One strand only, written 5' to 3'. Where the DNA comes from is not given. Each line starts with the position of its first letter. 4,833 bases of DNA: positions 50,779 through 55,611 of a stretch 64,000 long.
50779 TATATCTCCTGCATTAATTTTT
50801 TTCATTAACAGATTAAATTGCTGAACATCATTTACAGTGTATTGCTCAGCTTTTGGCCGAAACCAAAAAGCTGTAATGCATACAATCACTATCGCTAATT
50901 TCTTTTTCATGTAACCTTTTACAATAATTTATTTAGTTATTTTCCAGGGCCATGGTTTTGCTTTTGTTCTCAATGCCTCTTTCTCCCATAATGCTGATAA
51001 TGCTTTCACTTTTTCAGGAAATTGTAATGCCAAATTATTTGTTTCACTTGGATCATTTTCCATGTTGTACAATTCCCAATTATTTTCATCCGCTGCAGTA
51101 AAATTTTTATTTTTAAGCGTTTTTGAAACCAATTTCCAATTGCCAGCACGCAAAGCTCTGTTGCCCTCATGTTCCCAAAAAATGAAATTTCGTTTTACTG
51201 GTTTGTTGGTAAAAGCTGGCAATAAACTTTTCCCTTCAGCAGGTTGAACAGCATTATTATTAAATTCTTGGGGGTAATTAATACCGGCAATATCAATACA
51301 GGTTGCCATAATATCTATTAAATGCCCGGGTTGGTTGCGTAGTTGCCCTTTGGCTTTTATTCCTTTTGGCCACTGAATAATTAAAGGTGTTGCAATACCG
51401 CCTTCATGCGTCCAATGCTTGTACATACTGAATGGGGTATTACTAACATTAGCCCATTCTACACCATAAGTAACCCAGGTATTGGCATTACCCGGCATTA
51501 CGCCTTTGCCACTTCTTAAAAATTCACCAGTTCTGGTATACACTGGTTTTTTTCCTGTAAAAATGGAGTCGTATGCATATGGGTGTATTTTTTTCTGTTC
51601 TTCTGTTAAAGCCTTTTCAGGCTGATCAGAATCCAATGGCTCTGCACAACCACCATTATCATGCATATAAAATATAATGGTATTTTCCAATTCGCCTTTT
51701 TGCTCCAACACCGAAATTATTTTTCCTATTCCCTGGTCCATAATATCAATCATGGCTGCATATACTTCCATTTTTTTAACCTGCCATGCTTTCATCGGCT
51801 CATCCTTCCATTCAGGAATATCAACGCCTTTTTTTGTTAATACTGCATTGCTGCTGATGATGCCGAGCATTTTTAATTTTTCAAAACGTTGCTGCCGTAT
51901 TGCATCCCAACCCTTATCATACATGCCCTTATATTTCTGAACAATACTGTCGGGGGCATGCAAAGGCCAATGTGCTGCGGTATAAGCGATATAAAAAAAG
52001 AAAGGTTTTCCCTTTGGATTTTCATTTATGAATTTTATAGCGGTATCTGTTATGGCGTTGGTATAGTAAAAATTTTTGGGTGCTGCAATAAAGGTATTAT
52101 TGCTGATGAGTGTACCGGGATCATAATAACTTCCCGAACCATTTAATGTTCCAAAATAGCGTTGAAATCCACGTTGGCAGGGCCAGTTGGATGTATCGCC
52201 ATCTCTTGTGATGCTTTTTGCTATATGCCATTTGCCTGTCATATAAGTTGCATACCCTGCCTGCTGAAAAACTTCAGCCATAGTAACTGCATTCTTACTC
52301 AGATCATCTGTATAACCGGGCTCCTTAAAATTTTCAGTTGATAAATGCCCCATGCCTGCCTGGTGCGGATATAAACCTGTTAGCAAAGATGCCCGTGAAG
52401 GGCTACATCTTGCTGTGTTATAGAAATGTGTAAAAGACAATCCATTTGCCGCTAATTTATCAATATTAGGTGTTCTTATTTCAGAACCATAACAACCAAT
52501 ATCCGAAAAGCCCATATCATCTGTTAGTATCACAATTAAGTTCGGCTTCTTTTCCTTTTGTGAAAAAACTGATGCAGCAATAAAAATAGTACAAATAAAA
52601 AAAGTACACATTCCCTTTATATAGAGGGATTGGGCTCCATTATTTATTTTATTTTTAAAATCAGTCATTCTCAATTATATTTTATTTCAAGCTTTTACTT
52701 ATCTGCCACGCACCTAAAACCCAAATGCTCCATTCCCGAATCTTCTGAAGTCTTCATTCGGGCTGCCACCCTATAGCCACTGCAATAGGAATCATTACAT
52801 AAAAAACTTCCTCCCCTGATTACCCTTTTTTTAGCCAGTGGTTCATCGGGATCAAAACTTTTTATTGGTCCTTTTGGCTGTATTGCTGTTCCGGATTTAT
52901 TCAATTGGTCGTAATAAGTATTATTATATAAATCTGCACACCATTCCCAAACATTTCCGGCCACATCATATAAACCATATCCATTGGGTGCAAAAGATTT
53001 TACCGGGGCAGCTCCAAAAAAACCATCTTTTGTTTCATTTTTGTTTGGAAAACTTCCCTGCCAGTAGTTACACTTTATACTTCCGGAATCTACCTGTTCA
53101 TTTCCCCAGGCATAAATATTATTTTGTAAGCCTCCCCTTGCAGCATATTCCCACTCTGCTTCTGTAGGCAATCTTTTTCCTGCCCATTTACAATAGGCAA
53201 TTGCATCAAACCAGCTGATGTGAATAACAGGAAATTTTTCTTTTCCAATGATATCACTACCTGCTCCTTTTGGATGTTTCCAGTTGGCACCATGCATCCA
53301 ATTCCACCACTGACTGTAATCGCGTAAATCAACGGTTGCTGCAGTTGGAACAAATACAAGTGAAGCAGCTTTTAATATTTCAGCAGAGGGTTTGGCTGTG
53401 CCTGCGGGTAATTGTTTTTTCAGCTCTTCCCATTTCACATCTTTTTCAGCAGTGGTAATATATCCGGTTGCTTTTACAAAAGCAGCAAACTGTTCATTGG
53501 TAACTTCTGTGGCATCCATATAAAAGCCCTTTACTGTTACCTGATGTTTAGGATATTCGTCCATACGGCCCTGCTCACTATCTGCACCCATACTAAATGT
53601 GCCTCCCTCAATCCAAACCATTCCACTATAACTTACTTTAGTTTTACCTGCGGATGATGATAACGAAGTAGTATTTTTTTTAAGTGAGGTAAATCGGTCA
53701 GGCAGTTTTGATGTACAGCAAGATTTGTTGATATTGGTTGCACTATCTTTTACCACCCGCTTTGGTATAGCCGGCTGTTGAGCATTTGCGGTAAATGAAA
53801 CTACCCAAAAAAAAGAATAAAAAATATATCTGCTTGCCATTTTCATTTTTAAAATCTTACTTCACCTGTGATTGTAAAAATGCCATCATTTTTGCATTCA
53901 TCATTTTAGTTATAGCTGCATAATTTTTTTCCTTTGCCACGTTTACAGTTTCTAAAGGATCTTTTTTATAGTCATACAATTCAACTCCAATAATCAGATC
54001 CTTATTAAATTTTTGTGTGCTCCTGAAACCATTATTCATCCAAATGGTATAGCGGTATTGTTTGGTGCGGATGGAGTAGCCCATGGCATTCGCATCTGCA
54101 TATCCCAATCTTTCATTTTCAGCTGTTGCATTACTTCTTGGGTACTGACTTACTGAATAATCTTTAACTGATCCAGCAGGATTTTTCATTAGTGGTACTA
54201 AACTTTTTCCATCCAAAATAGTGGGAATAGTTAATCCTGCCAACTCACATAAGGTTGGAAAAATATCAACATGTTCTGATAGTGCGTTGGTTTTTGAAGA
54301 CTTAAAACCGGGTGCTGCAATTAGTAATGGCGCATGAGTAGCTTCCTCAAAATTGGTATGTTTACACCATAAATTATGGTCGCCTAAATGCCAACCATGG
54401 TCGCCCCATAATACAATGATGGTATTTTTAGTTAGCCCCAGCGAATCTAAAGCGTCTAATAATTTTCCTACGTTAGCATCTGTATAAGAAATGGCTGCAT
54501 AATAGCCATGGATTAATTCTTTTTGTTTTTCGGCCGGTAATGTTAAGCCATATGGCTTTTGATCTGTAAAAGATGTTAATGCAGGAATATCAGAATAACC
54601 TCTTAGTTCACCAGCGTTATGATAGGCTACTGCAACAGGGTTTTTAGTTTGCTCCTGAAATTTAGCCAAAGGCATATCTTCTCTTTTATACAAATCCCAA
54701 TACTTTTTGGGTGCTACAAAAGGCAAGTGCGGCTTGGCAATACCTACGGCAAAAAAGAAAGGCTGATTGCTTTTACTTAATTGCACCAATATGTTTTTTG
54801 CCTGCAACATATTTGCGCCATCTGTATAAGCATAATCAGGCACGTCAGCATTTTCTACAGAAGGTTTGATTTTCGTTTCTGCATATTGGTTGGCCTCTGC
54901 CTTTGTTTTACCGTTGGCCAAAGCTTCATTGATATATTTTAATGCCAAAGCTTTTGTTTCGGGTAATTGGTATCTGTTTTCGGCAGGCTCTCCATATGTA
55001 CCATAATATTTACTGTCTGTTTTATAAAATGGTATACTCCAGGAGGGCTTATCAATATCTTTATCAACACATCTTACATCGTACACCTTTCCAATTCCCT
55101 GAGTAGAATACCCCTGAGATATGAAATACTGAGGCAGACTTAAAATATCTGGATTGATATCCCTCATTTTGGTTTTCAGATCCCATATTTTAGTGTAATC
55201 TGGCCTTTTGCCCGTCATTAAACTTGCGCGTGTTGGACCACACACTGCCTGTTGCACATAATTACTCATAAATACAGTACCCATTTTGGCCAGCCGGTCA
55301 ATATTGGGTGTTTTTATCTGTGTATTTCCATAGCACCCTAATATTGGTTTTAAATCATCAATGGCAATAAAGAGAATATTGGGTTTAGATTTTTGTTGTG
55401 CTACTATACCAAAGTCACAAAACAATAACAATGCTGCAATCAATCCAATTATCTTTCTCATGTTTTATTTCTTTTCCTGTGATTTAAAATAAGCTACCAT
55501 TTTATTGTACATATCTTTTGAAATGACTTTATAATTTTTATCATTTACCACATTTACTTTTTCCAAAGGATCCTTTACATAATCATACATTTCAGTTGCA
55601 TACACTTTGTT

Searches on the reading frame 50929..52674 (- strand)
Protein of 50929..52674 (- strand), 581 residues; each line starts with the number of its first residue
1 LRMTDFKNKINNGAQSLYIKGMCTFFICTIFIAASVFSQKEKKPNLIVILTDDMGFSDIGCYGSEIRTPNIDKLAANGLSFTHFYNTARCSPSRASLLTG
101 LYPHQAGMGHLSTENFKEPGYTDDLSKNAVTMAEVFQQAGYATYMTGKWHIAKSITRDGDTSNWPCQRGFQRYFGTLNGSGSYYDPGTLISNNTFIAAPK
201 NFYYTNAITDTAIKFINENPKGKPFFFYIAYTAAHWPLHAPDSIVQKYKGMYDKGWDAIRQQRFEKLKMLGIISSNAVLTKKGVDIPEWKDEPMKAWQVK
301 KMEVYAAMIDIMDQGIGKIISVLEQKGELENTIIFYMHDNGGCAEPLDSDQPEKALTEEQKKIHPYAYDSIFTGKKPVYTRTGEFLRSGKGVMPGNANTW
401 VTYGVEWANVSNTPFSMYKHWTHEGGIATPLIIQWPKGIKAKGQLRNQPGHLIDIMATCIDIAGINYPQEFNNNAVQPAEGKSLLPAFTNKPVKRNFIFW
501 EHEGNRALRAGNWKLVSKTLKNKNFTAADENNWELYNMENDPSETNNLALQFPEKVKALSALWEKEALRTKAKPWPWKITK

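Call 34: search_protein_families(library=pfam, proteins=[window:50929-52674:-], max_evalue=0.001)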
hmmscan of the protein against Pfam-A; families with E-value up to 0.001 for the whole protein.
window:50929-52674:- (581 aa): 3 families
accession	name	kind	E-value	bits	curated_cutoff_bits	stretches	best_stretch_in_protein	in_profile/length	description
PF00884.28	Sulfatase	-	8.4e-64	216.2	25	1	44-465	1-301/301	Sulfatase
PF16347.10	SGSH_C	-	2e-13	51.2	29.3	1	419-550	8-133/154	N-sulphoglucosamine sulphohydrolase, C-terminal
PF01663.27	Phosphodiest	-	0.0001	22.4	23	1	46-108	1-62/342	Type I phosphodiesterase / nucleotide pyrophosphatase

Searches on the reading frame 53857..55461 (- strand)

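Call 34: search_protein_families(library=pfam, proteins=[window:53857-55461:-], max_evalue=0.001)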
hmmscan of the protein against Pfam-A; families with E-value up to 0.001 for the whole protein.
window:53857-55461:- (534 aa): 5 families
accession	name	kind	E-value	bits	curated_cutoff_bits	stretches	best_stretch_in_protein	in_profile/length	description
PF00884.28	Sulfatase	-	4.6e-45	154.7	25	1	27-409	1-300/301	Sulfatase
PF16347.10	SGSH_C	-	3.3e-16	60.2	29.3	1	360-527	1-150/154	N-sulphoglucosamine sulphohydrolase, C-terminal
PF01663.27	Phosphodiest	-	6.6e-07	29.7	23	1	321-357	185-221/342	Type I phosphodiesterase / nucleotide pyrophosphatase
PF02995.22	DUF229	-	0.00032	20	25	1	313-363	299-349/496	Protein of unknown function (DUF229)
PF01676.23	Metalloenzyme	-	0.00046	20.2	24.3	0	317-409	166-249/252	Metalloenzyme superfamily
